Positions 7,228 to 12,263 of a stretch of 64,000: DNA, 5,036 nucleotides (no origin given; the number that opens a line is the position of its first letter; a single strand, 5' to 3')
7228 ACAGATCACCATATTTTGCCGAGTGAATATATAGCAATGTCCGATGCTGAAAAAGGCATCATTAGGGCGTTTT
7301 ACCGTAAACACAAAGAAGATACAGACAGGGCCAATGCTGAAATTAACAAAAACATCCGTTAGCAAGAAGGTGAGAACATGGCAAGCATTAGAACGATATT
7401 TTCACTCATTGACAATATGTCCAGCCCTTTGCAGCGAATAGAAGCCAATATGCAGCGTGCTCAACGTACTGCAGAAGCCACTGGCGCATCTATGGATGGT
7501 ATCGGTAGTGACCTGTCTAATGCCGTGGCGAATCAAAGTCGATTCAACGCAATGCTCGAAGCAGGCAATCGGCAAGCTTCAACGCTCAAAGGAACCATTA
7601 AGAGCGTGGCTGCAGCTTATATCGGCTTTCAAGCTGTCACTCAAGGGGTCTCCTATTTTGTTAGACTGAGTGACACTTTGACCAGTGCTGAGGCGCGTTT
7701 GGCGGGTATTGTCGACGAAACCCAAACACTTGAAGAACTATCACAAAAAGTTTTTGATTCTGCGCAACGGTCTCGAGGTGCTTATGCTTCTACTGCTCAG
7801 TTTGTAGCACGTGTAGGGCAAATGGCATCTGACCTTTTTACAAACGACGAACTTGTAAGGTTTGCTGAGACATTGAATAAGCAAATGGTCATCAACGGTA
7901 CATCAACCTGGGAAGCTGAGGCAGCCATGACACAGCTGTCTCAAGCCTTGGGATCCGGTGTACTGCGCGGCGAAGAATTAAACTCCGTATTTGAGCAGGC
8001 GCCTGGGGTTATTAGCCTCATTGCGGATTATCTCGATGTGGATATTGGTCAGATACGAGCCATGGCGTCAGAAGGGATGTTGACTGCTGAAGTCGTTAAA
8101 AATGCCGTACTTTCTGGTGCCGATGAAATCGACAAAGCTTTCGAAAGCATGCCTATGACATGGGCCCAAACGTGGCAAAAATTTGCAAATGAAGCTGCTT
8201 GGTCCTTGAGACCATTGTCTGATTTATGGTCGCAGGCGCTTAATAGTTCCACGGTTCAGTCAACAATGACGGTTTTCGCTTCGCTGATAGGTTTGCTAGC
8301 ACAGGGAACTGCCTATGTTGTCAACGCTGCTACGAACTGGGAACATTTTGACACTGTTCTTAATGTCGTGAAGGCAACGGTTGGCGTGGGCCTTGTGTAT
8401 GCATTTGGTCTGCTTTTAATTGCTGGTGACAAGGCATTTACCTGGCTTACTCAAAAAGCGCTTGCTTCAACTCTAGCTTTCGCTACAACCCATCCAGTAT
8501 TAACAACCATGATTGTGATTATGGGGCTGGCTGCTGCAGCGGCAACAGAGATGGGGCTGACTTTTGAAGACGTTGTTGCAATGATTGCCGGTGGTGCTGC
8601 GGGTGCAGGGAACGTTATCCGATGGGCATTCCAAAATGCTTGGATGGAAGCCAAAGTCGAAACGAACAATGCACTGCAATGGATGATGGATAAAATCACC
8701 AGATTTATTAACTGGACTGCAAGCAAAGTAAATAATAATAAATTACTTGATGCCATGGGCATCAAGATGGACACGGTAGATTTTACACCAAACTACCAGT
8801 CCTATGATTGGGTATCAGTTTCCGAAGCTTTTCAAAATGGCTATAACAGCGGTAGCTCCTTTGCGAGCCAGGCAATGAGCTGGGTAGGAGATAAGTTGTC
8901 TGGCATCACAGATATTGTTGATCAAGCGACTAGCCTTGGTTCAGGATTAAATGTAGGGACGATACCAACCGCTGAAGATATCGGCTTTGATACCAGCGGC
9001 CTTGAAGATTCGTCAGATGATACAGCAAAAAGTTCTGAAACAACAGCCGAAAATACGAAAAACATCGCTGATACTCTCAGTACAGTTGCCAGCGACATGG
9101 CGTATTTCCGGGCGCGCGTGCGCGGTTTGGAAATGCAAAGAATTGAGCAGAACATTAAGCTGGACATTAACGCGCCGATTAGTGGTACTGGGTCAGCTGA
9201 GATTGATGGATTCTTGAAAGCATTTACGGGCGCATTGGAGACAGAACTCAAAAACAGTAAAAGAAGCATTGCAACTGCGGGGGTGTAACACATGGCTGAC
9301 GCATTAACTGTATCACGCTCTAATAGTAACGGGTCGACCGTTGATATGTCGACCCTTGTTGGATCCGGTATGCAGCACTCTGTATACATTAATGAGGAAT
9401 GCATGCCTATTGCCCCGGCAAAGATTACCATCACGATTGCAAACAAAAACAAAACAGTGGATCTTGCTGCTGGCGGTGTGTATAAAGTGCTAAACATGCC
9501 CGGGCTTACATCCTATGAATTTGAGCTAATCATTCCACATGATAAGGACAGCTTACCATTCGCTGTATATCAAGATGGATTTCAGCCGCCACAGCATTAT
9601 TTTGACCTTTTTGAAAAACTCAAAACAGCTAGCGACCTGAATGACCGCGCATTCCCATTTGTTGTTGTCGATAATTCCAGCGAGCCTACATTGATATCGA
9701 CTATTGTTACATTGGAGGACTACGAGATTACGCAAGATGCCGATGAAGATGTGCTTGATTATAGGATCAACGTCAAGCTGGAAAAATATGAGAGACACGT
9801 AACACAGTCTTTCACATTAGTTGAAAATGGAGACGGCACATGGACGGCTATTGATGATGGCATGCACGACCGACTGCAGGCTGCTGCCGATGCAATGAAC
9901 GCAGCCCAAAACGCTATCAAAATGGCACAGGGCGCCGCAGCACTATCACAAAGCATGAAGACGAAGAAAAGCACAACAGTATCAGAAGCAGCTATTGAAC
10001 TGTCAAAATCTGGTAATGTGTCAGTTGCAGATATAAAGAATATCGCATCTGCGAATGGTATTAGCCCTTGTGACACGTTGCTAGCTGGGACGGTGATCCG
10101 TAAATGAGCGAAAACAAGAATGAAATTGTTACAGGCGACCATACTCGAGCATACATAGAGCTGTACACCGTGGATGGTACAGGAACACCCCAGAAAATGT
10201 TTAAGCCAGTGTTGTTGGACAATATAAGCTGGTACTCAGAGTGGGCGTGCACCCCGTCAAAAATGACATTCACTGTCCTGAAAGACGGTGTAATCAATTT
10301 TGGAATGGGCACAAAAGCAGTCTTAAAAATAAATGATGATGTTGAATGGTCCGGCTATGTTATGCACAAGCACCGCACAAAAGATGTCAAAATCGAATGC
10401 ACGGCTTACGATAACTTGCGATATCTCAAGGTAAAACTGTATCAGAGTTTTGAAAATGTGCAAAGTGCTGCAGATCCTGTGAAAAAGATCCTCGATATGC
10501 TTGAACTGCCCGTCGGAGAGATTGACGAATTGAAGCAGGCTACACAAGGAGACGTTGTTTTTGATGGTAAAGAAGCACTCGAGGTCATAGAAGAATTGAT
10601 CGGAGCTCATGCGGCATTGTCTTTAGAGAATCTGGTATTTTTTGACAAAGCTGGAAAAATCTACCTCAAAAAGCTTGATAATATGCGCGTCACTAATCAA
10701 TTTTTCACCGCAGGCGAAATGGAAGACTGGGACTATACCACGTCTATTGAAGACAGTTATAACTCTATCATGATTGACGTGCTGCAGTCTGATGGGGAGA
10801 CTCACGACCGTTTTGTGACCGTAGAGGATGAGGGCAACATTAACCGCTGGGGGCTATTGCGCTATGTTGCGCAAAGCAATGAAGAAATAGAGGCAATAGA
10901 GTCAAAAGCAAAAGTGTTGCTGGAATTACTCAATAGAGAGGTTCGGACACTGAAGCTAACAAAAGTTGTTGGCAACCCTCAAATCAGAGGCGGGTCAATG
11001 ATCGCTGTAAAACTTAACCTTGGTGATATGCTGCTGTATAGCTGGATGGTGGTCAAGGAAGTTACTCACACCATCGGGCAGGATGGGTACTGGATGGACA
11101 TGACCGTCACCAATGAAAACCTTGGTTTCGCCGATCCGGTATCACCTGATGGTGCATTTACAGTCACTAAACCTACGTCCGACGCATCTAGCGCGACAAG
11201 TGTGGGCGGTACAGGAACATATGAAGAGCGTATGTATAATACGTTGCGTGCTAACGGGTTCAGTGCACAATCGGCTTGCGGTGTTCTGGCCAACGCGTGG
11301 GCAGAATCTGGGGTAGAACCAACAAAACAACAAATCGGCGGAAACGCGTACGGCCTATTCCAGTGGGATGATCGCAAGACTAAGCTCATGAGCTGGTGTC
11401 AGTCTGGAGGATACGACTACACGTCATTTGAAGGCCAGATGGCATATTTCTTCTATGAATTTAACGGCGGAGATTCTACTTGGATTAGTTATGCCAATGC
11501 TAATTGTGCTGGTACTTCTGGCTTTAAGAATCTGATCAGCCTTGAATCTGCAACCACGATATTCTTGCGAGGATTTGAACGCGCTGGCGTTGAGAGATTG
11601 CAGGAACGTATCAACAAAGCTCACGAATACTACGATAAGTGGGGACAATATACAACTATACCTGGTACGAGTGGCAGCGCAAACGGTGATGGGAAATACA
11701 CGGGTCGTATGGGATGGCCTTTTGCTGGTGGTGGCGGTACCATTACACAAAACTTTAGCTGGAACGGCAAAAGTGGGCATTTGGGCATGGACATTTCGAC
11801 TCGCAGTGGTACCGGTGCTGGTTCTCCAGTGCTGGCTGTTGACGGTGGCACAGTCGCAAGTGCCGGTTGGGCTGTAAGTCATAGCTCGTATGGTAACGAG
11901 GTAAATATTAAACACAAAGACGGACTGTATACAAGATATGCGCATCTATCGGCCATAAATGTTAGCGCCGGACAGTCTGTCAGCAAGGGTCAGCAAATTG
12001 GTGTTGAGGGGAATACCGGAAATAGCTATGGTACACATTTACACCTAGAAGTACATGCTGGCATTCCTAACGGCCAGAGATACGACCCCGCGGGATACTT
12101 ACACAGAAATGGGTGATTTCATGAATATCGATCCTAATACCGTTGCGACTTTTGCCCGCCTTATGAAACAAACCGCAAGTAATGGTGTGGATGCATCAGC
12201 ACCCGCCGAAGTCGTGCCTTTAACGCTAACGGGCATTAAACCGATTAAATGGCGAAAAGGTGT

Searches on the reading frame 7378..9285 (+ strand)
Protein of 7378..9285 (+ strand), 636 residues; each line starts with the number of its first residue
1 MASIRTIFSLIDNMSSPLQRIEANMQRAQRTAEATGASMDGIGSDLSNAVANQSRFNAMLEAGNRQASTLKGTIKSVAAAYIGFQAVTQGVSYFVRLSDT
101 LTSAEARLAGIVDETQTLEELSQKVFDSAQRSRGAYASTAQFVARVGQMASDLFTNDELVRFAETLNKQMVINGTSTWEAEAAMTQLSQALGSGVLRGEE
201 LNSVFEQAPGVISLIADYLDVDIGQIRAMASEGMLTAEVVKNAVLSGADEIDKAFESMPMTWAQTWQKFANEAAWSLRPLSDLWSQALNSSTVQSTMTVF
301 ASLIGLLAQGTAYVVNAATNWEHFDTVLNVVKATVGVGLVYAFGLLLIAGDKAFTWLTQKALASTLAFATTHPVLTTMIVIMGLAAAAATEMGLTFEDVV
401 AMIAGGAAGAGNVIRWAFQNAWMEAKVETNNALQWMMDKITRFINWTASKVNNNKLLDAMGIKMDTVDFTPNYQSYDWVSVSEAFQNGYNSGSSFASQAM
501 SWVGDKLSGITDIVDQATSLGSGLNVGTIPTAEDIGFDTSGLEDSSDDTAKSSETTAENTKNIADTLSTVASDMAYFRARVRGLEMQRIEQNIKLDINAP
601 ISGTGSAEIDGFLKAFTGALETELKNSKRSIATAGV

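Call 10: search_protein_families(library=pfam, proteins=[window:7378-9285:+], max_evalue=0.01)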
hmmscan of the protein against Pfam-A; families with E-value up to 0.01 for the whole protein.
window:7378-9285:+ (636 aa): 2 families
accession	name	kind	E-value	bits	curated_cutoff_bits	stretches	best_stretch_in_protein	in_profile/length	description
PF20155.4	TMP_3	-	1.9e-47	161.9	41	1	94-273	3-183/192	Tape measure protein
PF06103.16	DUF948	-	0.0048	17.5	37.2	0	16-79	19-79/89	Bacterial protein of unknown function (DUF948)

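Call 11: search_protein_families(library=phrogs, proteins=[window:7378-9285:+], max_evalue=0.01)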
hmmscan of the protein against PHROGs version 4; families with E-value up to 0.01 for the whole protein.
window:7378-9285:+ (636 aa): 18 families
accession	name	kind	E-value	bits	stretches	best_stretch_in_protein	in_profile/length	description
phrog_1068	-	tail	1e-100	339.5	2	1-423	1-457/706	tail length tape measure protein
phrog_8010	-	tail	3.3e-70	238.3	1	19-402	200-575/1543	tail length tape measure protein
phrog_3519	-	tail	5e-50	172.1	1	20-272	13-262/959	tail length tape measure protein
phrog_339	-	tail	5.3e-48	165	1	22-367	21-302/1123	tail length tape measure protein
phrog_3336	-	tail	1.9e-43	150.2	1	38-468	47-432/1051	tail length tape measure protein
phrog_1107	-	tail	8.9e-42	144.1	1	20-271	134-378/1252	tail length tape measure protein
phrog_2335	-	tail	1.8e-41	143.2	1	10-446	399-864/1536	tail length tape measure protein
phrog_12706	-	tail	9e-36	124.5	1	38-269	160-395/1244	tail length tape measure protein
phrog_16297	-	tail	3.2e-33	116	1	28-273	31-270/777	tail length tape measure protein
phrog_17300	-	tail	1.7e-32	113.8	1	15-380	13-327/900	tail length tape measure protein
phrog_7740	-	tail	1.1e-30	106.8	1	21-390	12-373/2151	tail length tape measure protein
phrog_32885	-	tail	2.3e-25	89.8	1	90-302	51-261/948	tail length tape measure protein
phrog_12798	-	tail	6.2e-24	85.3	1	63-452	34-353/1031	tail length tape measure protein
phrog_27190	-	tail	1.9e-23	83.5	1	10-319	37-327/1015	tail length tape measure protein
phrog_20119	-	tail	3.1e-22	79.8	1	127-272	89-238/851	tail length tape measure protein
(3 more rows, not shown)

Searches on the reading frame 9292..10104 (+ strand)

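Call 10: search_protein_families(library=pfam, proteins=[window:9292-10104:+], max_evalue=0.01)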
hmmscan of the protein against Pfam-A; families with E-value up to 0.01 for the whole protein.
window:9292-10104:+ (271 aa): 0 families

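Call 11: search_protein_families(library=phrogs, proteins=[window:9292-10104:+], max_evalue=0.01)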
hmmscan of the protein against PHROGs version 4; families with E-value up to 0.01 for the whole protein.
window:9292-10104:+ (271 aa): 3 families
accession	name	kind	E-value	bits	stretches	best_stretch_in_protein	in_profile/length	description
phrog_380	-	lysis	3.2e-20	73.4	1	24-194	17-168/309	endolysin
phrog_33824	-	unknown function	2.5e-09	38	1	27-90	1-62/73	-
phrog_5184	-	unknown function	0.0012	19.6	1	38-168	15-131/140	-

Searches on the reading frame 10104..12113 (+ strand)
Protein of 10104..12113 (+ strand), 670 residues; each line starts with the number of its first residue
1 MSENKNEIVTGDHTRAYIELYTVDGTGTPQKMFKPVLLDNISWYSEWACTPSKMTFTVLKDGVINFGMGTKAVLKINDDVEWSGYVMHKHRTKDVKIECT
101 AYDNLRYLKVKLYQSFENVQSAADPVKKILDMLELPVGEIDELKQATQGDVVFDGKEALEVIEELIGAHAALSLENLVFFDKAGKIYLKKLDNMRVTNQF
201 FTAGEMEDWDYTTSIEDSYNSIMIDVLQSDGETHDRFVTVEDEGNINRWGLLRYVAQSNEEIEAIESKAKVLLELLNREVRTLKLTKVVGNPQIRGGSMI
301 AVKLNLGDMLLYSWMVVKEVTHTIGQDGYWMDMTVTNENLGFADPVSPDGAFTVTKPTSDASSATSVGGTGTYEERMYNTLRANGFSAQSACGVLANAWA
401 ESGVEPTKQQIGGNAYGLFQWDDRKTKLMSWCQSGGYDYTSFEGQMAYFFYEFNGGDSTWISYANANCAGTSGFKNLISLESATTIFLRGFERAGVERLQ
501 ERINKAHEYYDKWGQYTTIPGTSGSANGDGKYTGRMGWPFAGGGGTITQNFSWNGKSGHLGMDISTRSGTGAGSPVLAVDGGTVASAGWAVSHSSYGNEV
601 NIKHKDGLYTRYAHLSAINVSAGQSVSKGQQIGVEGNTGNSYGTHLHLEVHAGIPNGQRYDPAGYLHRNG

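Call 10: search_protein_families(library=pfam, proteins=[window:10104-12113:+], max_evalue=0.01)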
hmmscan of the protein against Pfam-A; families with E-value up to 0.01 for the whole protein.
window:10104-12113:+ (670 aa): 3 families
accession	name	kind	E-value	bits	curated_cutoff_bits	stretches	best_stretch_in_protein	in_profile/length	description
PF24032.1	YQBQ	-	2.6e-60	204.7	27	1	41-335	1-293/294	YQBQ-like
PF18013.6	Phage_lysozyme2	-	3.4e-28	99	28.2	1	375-512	4-139/140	Phage tail lysozyme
PF01551.29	Peptidase_M23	-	1.4e-25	89.7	28.7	1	558-662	2-96/96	Peptidase family M23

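Call 11: search_protein_families(library=phrogs, proteins=[window:10104-12113:+], max_evalue=0.01)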
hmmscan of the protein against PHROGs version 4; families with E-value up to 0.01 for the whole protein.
window:10104-12113:+ (670 aa): 32 families (the best 25 are shown)
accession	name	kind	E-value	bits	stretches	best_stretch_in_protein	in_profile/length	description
phrog_400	-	tail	1.7e-55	190.2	1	35-339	34-339/654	tail protein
phrog_1067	-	head and packaging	2.5e-29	103.3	1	220-655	462-849/991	minor head protein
phrog_11037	-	unknown function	8.5e-27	95.3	1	376-653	20-286/365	-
phrog_6700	-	lysis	3.5e-22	78.3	1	541-665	2608-2723/2898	endolysin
phrog_14988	-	other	1.6e-21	78.3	1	556-651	30-127/272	peptidase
phrog_7767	-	other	3.4e-20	73.6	1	555-667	17-120/194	metallo-endopeptidase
phrog_8949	-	unknown function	3.9e-19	70.5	1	359-516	323-474/557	-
phrog_10030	-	tail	9.9e-16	57.2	1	510-653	1870-2008/2105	tail length tape measure protein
phrog_3578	-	lysis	6.9e-15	56.3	1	554-668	228-358/405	endolysin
phrog_21656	-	other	1.8e-13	50.4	1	554-666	632-743/1022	peptidase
phrog_16615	-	other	3.2e-13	50.3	1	553-651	413-505/529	peptidase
phrog_28672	-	other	4.4e-13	49.6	1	543-656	272-381/397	metallo-endopeptidase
phrog_3084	-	lysis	4.5e-13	50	1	538-667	4-135/468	endolysin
phrog_9570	-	tail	2.1e-12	47.7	1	368-515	473-621/689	tail length tape measure protein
phrog_880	-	lysis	1.4e-11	45.5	1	538-667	8-137/435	endolysin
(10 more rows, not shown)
